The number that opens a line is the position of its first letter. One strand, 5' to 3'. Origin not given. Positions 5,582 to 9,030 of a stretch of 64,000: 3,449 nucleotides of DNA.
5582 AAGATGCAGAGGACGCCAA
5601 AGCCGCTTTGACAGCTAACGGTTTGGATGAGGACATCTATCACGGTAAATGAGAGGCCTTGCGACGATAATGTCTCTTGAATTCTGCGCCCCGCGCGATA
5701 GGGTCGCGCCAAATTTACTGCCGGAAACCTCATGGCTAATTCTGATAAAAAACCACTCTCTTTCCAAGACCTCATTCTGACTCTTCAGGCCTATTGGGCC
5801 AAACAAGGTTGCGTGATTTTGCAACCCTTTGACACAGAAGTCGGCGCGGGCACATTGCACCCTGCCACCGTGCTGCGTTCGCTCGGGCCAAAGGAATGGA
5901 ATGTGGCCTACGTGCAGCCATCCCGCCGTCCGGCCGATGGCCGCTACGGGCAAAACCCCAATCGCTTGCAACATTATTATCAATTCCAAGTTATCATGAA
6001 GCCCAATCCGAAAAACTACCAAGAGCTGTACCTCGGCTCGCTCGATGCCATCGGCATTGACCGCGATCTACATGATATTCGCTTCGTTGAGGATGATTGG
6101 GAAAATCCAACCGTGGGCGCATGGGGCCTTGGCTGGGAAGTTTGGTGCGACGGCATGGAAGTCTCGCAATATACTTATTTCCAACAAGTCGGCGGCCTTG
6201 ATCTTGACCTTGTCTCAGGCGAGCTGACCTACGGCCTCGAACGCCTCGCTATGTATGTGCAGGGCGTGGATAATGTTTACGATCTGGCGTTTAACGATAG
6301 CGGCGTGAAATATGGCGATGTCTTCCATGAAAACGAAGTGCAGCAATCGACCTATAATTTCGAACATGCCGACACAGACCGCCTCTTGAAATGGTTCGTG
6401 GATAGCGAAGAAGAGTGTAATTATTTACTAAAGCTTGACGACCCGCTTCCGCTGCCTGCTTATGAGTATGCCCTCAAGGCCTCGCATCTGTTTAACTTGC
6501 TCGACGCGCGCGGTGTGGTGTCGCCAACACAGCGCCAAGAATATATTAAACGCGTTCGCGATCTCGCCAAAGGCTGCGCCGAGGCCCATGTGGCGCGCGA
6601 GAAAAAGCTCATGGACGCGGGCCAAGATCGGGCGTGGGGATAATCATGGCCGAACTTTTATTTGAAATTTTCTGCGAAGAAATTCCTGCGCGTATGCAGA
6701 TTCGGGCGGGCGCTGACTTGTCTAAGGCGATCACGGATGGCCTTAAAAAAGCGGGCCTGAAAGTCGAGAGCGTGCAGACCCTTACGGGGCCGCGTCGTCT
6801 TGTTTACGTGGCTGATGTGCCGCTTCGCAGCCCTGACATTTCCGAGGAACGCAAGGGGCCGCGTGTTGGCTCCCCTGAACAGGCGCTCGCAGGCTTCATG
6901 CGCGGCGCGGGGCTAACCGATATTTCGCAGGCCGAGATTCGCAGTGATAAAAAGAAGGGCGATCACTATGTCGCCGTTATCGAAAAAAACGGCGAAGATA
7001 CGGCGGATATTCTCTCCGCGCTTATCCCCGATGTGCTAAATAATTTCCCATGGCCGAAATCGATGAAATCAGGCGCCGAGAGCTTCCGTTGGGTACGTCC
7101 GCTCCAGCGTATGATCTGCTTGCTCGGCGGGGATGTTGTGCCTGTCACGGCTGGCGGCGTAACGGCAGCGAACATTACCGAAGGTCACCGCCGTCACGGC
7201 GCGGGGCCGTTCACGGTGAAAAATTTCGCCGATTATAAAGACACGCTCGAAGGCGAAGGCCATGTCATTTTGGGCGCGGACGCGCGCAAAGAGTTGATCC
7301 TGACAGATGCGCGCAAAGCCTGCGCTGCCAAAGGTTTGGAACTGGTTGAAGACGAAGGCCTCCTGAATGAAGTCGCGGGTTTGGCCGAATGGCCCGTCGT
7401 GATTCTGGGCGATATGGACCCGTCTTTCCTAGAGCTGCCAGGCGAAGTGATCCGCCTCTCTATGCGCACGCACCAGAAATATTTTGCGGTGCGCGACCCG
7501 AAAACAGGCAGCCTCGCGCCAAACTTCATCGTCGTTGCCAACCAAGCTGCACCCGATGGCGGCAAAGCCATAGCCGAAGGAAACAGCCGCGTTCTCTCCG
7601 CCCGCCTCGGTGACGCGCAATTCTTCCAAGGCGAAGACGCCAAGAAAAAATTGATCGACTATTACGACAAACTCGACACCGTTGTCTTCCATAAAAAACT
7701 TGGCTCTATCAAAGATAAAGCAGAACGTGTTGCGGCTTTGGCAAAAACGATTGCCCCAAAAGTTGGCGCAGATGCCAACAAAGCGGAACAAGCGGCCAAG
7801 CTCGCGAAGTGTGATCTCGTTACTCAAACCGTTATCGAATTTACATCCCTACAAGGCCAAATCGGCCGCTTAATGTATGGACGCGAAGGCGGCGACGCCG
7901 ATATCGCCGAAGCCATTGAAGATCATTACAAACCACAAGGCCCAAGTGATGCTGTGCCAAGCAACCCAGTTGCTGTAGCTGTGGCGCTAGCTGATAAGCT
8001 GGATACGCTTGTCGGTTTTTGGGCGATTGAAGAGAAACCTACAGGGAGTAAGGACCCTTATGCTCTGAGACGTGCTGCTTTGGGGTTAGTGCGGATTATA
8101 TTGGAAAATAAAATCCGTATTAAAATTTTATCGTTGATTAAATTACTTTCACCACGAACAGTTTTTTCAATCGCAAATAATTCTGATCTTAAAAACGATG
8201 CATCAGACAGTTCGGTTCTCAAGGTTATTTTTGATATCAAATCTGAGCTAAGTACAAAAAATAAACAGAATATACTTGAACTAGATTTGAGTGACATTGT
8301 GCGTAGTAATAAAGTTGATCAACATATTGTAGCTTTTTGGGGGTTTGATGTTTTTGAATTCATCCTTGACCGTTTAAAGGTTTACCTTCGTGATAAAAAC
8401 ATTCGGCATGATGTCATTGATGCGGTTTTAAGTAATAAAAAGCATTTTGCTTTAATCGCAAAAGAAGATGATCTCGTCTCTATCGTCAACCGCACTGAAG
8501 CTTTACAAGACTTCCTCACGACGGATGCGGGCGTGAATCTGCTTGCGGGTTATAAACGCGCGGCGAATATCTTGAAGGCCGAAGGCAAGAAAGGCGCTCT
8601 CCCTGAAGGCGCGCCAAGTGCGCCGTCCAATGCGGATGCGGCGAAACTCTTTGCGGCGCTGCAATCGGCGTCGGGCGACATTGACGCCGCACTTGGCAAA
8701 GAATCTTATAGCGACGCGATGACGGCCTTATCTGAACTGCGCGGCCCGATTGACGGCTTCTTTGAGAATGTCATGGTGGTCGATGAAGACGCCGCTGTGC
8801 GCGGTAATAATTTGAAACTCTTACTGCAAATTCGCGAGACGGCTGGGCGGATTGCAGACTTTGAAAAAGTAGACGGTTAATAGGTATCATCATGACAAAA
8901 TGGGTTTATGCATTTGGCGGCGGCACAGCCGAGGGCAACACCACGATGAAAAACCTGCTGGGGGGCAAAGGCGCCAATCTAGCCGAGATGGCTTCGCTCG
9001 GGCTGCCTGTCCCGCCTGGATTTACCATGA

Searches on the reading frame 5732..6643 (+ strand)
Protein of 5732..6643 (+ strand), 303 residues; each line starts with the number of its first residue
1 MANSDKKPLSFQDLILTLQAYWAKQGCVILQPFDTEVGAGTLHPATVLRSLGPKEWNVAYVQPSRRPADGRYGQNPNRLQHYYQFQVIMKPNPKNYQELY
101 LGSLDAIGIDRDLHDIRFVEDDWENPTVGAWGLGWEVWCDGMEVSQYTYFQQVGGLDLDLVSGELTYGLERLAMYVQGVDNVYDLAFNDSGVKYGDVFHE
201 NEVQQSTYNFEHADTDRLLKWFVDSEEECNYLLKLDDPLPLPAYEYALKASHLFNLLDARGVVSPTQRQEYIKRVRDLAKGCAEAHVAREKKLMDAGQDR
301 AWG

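Call 77: search_protein_families(library=pfam, proteins=[window:5732-6643:+], max_evalue=0.000001)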
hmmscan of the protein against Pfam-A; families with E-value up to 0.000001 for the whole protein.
window:5732-6643:+ (303 aa): 1 family
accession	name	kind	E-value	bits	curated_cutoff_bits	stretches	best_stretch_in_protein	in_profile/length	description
PF02091.20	tRNA-synt_2e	-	4.8e-144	479.1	27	1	11-289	1-276/278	Glycyl-tRNA synthetase alpha subunit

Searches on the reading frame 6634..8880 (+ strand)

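Call 77: search_protein_families(library=pfam, proteins=[window:6634-8880:+], max_evalue=0.000001)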
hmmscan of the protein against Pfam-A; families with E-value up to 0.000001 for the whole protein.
window:6634-8880:+ (748 aa): 2 families
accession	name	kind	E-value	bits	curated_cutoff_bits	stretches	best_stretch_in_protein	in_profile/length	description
PF02092.22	tRNA_synt_2f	-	8e-175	583.2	29.2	1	8-599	1-535/536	Glycyl-tRNA synthetase beta subunit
PF05746.21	DALR_1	-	1e-07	32.5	22.3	1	638-736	3-101/117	DALR anticodon binding domain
